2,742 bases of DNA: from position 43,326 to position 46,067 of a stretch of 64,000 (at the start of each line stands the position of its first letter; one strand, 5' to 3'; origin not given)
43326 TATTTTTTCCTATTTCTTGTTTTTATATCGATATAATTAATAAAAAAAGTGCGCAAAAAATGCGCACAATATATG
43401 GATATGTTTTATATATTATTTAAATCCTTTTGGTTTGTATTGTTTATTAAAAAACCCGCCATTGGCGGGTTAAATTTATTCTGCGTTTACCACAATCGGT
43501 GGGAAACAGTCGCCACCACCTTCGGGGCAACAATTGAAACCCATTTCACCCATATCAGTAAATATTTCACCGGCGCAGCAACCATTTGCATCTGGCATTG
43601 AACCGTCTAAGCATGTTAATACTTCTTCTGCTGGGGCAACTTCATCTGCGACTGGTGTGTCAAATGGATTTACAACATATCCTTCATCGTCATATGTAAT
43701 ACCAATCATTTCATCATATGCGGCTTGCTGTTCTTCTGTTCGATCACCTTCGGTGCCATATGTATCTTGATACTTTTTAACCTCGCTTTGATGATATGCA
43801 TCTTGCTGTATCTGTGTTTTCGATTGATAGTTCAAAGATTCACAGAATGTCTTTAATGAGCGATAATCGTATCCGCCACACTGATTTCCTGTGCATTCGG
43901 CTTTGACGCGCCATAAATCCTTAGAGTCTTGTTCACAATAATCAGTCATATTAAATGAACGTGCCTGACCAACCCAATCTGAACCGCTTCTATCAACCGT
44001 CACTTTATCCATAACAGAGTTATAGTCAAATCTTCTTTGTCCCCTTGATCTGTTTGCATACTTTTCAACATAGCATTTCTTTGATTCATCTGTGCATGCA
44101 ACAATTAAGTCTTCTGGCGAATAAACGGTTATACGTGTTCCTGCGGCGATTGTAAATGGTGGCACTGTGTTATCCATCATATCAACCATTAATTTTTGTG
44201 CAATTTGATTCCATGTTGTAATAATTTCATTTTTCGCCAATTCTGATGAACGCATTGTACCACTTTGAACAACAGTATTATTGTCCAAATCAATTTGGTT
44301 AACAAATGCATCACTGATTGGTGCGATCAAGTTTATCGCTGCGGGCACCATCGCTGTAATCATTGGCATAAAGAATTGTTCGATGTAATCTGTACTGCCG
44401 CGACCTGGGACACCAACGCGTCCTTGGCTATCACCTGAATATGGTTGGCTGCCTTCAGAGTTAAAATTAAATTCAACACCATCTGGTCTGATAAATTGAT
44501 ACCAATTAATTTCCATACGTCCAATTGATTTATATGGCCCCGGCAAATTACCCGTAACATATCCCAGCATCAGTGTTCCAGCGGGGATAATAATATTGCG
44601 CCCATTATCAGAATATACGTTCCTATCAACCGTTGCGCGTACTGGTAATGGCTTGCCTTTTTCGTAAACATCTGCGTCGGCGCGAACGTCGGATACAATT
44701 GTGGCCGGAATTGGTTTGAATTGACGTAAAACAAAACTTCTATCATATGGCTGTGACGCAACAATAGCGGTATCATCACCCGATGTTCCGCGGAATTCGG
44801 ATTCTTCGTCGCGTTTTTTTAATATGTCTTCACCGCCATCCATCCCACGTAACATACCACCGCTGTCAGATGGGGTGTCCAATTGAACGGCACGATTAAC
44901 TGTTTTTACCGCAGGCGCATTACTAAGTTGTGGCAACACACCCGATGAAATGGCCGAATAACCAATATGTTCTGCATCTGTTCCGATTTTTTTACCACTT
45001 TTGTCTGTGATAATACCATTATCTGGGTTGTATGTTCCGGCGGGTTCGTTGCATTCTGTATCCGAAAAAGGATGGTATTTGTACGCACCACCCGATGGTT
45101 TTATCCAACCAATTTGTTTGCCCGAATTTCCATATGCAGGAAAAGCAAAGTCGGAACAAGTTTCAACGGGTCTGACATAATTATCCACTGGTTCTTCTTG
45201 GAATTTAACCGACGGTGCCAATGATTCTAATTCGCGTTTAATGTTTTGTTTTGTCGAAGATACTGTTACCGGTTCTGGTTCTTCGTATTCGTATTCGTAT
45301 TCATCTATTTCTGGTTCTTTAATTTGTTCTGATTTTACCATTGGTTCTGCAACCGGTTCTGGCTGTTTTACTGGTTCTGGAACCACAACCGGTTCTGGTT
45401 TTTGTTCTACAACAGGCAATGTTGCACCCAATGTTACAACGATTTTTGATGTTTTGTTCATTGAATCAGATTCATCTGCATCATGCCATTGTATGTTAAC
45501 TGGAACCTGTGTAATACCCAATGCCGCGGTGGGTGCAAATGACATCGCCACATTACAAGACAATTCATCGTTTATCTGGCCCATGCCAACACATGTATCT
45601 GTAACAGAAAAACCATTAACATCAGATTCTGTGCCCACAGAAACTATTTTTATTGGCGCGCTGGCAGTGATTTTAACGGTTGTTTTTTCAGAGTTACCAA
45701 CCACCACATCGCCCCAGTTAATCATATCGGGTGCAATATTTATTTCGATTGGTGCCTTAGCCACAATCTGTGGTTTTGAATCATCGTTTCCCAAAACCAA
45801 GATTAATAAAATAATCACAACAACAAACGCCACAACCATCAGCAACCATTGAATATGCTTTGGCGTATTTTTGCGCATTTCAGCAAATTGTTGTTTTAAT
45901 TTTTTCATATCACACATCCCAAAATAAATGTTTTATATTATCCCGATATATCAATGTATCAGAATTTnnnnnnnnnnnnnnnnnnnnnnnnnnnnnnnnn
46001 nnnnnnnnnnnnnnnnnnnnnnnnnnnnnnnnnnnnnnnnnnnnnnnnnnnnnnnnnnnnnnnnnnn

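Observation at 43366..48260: Self-contained virB8-virB9-virB10-like operon with no ATPase, pilin or VirB6 partner in 64 kb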

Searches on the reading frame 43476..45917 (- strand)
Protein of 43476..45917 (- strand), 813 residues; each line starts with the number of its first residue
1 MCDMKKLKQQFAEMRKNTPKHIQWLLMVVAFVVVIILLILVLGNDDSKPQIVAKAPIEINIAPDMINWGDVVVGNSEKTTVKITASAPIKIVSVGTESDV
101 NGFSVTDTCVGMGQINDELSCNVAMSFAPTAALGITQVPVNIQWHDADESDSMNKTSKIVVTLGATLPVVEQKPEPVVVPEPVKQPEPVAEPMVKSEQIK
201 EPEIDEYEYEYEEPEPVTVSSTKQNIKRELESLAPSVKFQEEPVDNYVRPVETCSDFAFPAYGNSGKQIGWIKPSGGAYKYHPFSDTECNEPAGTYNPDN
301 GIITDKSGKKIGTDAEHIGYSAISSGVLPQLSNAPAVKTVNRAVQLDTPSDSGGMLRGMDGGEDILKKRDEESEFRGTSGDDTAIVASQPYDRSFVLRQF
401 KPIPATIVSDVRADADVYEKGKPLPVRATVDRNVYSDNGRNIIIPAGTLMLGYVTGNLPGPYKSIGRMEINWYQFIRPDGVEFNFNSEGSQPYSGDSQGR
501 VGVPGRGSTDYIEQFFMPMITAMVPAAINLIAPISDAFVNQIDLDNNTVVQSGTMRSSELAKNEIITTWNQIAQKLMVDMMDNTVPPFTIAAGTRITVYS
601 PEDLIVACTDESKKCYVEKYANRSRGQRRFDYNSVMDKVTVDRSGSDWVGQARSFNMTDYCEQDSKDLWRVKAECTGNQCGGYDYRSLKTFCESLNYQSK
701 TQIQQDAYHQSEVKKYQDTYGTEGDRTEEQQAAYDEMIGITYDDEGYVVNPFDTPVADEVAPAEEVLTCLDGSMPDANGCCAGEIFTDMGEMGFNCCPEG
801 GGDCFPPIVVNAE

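Call 4: search_protein_families(library=pfam, proteins=[window:43476-45917:-], max_evalue=0.01)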
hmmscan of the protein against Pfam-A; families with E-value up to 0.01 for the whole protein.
window:43476-45917:- (813 aa): 1 family
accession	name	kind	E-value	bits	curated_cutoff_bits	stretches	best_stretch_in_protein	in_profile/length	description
PF03743.19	TrbI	-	1.2e-16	61.6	35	1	402-604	7-186/188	Bacterial conjugation TrbI-like protein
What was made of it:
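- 43476..45908 (-): VirB10-like gene, 810 aa. Layout: 18-residue cytoplasmic tail, TM helix, ASH/PapD-like beta-sandwich (aa 56-163), Pro/Glu-rich linker, small conserved beta domain (aa 256-310), TrbI barrel with two long antenna helices (aa about 381-601), C-terminal extension ending in a Cys-rich tail. Pfam TrbI 1e-16 (call 4).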

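Call 5: search_protein_families(library=ncbifam, proteins=[window:43476-45917:-], max_evalue=0.01)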
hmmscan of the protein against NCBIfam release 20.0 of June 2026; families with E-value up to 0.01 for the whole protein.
window:43476-45917:- (813 aa): 3 families
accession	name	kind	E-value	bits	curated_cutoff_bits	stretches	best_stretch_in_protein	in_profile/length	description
NF038091.1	T4SS_VirB10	equivalog_domain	1.2e-16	60.9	220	1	391-604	5-189/197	type IV secretion system protein VirB10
NF038092.1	T4SS_ComB10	equivalog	3e-12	46.4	300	1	401-608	28-213/225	DNA type IV secretion system protein ComB10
NF012200.0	choice_anch_D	domain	1e-05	26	45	1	57-132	15-92/108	choice-of-anchor D domain-containing protein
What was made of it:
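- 43476..45908 (-): NCBIfam VirB10 60.9 bits, ComB10 46.4 bits, choice-of-anchor D 26 bits (call 5).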

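Call 20: search_solved_structures(query=window:43476-45917:-, max_evalue=0.01, show_alignments=1)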
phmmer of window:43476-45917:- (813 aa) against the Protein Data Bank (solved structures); distinct sequences matched with E-value up to 0.01: 3.
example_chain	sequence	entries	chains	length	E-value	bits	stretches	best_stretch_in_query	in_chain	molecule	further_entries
2bhv_A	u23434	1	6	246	0.00086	20.7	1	426-600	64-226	COMB10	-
8cb2_BBB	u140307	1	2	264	0.0066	17.8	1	391-534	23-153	Type IV secretion system apparatus protein CagY (Fragment)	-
7o3j_A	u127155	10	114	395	0.0088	17.4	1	429-494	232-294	TrwE protein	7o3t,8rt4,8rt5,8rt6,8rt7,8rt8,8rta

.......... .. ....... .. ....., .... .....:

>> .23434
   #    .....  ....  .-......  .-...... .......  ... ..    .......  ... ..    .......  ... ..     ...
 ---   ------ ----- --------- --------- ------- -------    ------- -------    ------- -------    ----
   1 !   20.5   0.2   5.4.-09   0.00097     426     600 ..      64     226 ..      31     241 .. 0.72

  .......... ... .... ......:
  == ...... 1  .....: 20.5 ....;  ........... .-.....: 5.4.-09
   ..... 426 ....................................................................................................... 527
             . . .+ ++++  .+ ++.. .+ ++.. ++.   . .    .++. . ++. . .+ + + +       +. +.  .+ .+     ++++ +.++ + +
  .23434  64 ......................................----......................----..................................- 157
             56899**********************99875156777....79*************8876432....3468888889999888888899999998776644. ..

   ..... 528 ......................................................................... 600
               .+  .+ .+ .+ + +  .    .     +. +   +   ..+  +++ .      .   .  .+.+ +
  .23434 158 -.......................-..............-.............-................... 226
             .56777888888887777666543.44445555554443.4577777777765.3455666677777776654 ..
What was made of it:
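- On ComB DNA-uptake T4SS: ComB10 is the best PDB sequence hit (call 20), but NCBIfam gives ComB10 46 bits against a cut-off of 300 (call 5).
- Closest known: Helicobacter pylori ComB DNA-uptake T4SS. Same: ComB10 is the closest solved sequence to this VirB10 (call 20).
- The best solved-structure sequence match of VirB10 is H. pylori ComB10 (2bhv, E 9e-4; call 20).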

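Call 36: find_homologous_proteins(query=window:43476-45908:-, max_evalue=0.001)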
Query window:43476-45908:- (810 aa): 894 proteins with E <= 0.001 among 8000 candidates; the best 120 are listed.
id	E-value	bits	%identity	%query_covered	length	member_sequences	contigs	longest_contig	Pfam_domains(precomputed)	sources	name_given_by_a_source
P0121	0.0e+0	1867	100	100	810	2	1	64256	PF03743.20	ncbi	-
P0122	0.0e+0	1524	84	100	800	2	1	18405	PF03743.20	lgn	-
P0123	0.0e+0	1219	66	100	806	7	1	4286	PF03743.20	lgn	-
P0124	0.0e+0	1165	65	100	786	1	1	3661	PF03743.20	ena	-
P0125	0.0e+0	1135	62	100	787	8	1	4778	PF03743.20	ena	-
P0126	0.0e+0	1132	62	100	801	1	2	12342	PF03743.20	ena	-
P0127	0.0e+0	1092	62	100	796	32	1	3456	PF03743.20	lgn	-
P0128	0.0e+0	1091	61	100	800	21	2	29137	PF03743.20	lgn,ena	-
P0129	0.0e+0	1084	61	100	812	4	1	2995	PF03743.20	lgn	-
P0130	0.0e+0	1082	60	100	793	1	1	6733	PF03743.20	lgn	-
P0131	0.0e+0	1082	61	100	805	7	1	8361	PF03743.20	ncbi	-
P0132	0.0e+0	1069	60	100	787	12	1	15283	PF03743.20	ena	-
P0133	0.0e+0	1064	60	100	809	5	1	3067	PF03743.20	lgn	-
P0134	0.0e+0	1062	60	100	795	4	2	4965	PF03743.20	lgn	-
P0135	0.0e+0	1060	60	100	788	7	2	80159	PF03743.20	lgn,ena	-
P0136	0.0e+0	1058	59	99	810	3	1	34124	PF03743.20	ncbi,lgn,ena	-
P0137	0.0e+0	1058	60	100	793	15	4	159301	PF03743.20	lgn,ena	-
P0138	0.0e+0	1056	59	100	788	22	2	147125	PF03743.20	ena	-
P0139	0.0e+0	1050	57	100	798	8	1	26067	PF03743.20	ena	-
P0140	0.0e+0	1048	59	100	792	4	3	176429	PF03743.20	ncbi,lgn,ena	-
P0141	0.0e+0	1043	59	100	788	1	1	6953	PF03743.20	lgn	-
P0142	0.0e+0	1043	60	100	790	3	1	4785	PF03743.20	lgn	-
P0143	0.0e+0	1041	58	99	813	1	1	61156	PF03743.20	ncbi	-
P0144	0.0e+0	1041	59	100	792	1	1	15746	PF03743.20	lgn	-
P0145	0.0e+0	1040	59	100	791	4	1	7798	PF03743.20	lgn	-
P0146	0.0e+0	1040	59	100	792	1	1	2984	PF03743.20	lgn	-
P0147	0.0e+0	1039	59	100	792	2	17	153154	PF03743.20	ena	-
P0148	0.0e+0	1038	58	100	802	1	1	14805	PF03743.20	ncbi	-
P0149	0.0e+0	1037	59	100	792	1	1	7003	PF03743.20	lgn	-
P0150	0.0e+0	1036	59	100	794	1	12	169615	PF03743.20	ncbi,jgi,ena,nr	ncbi:MAG: hypothetical protein E7007_01310 [Alphaproteobacteria bacterium]|nr:hypothetical protein [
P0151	0.0e+0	1032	59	100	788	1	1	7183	PF03743.20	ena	-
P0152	0.0e+0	1028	58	100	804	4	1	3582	PF03743.20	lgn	-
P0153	0.0e+0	1028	57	100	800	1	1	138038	PF03743.20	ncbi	-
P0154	0.0e+0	1024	58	99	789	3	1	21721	PF03743.20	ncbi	-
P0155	0.0e+0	1023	57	100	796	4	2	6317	PF03743.20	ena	-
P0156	0.0e+0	1022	58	99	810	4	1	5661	PF03743.20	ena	-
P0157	0.0e+0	1021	59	100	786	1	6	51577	PF03743.20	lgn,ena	-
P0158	0.0e+0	1020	57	99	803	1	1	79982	PF03743.20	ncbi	-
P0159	0.0e+0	1019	58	100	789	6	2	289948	PF03743.20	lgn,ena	-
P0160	0.0e+0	1017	57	100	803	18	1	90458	PF03743.20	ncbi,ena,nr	ncbi:MAG: TrbI/VirB10 family protein [Alphaproteobacteria bacterium]|nr:TrbI/VirB10 family protein [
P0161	0.0e+0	1014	59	100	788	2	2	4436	PF03743.20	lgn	-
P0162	0.0e+0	1012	58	100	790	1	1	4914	PF03743.20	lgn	-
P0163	1.9e-298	1010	56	100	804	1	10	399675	PF03743.20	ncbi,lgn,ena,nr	ncbi:MAG: TrbI/VirB10 family protein [Alphaproteobacteria bacterium]|nr:TrbI/VirB10 family protein [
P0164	2.7e-298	1010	57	100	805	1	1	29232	PF03743.20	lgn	-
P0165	8.9e-298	1008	57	100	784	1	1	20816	PF03743.20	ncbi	-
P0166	1.5e-297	1007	56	100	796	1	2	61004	PF03743.20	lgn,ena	-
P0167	3.5e-297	1006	57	100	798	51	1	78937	PF03743.20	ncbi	-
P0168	4.0e-297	1006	58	100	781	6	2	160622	PF03743.20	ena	-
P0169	4.3e-297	1006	58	100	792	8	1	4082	PF03743.20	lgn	-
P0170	5.5e-297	1005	58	100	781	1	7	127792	PF03743.20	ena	-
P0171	6.4e-297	1005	57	100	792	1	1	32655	PF03743.20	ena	-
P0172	9.0e-297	1005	58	100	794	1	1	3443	PF03743.20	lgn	-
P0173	9.1e-297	1005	57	100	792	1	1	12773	PF03743.20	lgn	-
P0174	2.7e-296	1003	56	100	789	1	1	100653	PF03743.20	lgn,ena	-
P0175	3.2e-296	1003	58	100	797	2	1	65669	PF03743.20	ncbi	-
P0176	4.2e-296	1002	58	100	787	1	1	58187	PF03743.20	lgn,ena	-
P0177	5.6e-296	1002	58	100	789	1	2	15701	PF03743.20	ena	-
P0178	1.2e-295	1001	58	100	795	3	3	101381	PF03743.20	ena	-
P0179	1.9e-295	1000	56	100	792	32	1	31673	PF03743.20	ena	-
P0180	2.1e-295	1000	56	100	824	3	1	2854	PF03743.20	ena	-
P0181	2.6e-295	1000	58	100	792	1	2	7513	PF03743.20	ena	-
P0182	3.3e-295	999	57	100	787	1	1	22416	PF03743.20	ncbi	-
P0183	8.5e-295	998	57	100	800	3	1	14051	PF03743.20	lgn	-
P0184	1.7e-294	997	56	99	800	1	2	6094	PF03743.20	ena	-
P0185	1.9e-293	994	56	99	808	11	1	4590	PF03743.20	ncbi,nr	ncbi:MAG: TrbI/VirB10 family protein [Pseudomonadota bacterium]|nr:TrbI/VirB10 family protein [Pseud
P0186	2.3e-293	993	56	100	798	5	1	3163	PF03743.20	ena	-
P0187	3.9e-293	993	58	100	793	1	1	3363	PF03743.20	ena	-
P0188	5.7e-292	989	54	100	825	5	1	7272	PF03743.20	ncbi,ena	-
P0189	1.0e-291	988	56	99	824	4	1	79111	PF03743.20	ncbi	-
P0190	1.9e-291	987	57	100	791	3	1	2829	PF03743.20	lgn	-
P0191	6.1e-291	985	58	100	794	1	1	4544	PF03743.20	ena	-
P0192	1.6e-290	984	54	100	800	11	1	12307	PF03743.20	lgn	-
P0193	3.4e-290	983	66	69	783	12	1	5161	PF15780.12,PF03743.20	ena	-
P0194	4.4e-290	983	55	100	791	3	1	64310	PF03743.20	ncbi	-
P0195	5.3e-290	982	56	100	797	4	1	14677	PF03743.20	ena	-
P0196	1.0e-289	981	56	100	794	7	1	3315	PF03743.20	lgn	-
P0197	2.3e-289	980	55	100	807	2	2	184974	PF03743.20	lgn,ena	-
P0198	2.6e-289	980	55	100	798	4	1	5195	PF03743.20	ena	-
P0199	4.2e-289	979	56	100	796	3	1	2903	PF03743.20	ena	-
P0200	5.4e-289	979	57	100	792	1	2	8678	PF03743.20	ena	-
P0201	8.4e-289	978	55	100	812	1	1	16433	PF03743.20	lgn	-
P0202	1.2e-288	978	55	99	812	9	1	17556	PF03743.20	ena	-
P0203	1.3e-287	974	54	99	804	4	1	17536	PF03743.20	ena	-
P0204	1.8e-287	974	64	69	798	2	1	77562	PF03743.20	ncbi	-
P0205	2.7e-287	973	55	100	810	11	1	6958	PF03743.20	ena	-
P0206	4.6e-287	973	55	100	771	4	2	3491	PF03743.20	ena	-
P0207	3.1e-286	970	54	100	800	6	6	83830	PF03743.20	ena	-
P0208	5.0e-286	969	53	100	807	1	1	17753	PF03743.20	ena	-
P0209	5.2e-286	969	55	100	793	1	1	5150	PF03743.20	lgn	-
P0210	5.4e-286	969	53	100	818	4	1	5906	PF03743.20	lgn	-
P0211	8.5e-286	968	55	99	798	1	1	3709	PF03743.20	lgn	-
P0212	2.6e-285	967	56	99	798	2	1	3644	PF03743.20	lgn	-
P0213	2.9e-285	967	55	100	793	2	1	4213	PF03743.20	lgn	-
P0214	4.6e-285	966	53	99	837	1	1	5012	PF03743.20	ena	-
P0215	5.3e-284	962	55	100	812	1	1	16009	PF03743.20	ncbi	-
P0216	1.2e-283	961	53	99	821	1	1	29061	PF03743.20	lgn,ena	-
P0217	4.8e-283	959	53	99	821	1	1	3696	PF03743.20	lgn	-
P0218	9.0e-283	958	55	99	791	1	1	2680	PF03743.20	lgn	-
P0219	1.5e-282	958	54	99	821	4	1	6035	PF03743.20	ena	-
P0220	1.7e-282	957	53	100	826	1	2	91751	PF03743.20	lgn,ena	-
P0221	2.0e-282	957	54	99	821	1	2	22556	PF03743.20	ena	-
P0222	2.7e-282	957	53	100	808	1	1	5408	PF03743.20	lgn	-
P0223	2.8e-282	957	54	99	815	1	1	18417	PF03743.20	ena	-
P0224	4.3e-282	956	53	99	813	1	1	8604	PF03743.20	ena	-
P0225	5.4e-282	956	54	99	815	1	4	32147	PF03743.20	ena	-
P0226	7.1e-282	955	52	99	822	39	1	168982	PF03743.20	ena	-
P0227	7.2e-282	955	52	99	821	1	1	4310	PF03743.20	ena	-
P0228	7.6e-282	955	54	99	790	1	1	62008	PF03743.20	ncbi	-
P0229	9.8e-282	955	53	100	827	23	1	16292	PF03743.20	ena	-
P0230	1.6e-281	954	54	99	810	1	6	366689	PF03743.20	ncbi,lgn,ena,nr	ncbi:MAG: hypothetical protein J6R52_01300 [Alphaproteobacteria bacterium]|nr:hypothetical protein [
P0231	2.1e-281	954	53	99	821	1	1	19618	PF03743.20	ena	-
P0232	2.9e-281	953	53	99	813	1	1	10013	PF03743.20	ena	-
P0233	3.0e-281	953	53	99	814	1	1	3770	PF03743.20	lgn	-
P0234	4.6e-281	953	52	99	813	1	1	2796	PF03743.20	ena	-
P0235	5.1e-281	953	52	99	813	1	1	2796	PF03743.20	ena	-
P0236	1.2e-280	951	53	99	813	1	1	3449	PF03743.20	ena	-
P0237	1.2e-280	951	54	99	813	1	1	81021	PF03743.20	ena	-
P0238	1.7e-280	951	54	99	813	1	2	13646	PF03743.20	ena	-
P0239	1.8e-280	951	52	99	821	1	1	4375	PF03743.20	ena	-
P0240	3.3e-280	950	54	100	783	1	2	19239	PF03743.20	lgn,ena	-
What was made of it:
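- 43476..45908 (-): One homolog carries PF15780 ASH (call 36).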

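Call 37: find_encoding_contigs(protein=P0121, flank=10000, max_places=3)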
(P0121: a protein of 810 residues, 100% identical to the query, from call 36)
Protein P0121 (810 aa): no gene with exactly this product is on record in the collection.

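Call 52: predict_structure(alignment_id=A1)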
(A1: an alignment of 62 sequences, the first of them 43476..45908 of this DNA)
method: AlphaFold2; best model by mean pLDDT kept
length: 810 residues; sequences in the alignment: 62
mean_pLDDT: 59.5   pTM: 0.32
mean pLDDT of the five models: 59.5, 55.9, 51.9, 51.9, 50.2
residues with pLDDT >= 90: 12; 70-90: 266; 50-70: 218; < 50: 314
segments of 3 or more residues with pLDDT < 50: 41-50, 168-224, 226-228, 230-249, 325-343, 345-377, 433-438, 456-464, 494-584, 605-614, 642-652, 742-748, 750-765, 798-810
pLDDT, mean of each block of 10 residues (from residue 1): 64 68 82 75 39 76 85 87 87 82 83 86 87 88 81 87 65 40 34 31 33 37 47 36 41 75 80 84 82 83 85 62 47 34 39 33 35 44 63 57 67 64 76 49 79 52 62 79 76 45 36 44 45 41 34 40 46 42 53 70 52 54 70 60 44 64 77 64 70 58 60 54 58 52 47 36 51 68 62 56 36
secondary structure, 60 per line:
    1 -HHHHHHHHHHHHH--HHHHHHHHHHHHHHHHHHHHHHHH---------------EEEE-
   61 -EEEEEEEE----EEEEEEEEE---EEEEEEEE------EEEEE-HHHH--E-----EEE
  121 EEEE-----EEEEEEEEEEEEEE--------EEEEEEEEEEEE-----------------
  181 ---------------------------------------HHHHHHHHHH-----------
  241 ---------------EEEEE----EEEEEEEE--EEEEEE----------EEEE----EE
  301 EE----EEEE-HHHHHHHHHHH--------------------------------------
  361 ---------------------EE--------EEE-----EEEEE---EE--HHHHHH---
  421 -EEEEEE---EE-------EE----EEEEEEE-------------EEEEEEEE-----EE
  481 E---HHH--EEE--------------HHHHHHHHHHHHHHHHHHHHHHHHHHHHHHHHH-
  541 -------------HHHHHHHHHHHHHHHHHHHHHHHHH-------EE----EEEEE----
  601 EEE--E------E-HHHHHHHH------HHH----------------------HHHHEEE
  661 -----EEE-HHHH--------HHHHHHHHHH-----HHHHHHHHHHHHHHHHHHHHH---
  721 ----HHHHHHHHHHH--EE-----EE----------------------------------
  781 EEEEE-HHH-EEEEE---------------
elements in order (helices of 4 or more, strands of 3 or more residues): H2-14 H17-40 E56-59 E62-69 E74-82 E86-93 E100-104 H106-109 E118-124 E130-143 E152-163 H220-229 E256-260 E265-272 E275-280 E291-294 E299-302 E307-310 H312-322 E392-394 E400-404 H412-417 E422-427 E446-452 E466-473 E479-481 E490-492 H507-539 H554-578 E592-596 E601-603 H615-622 H654-657 E658-660 E666-668 H670-673 H682-691 H697-717 H725-735 E781-785 E791-795
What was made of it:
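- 43476..45908 (-): AF2 model (call 52).
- On VirB10 / TrbI family (PF03743): Helices 507-539 and 554-578 lie inside the barrel region (call 52).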
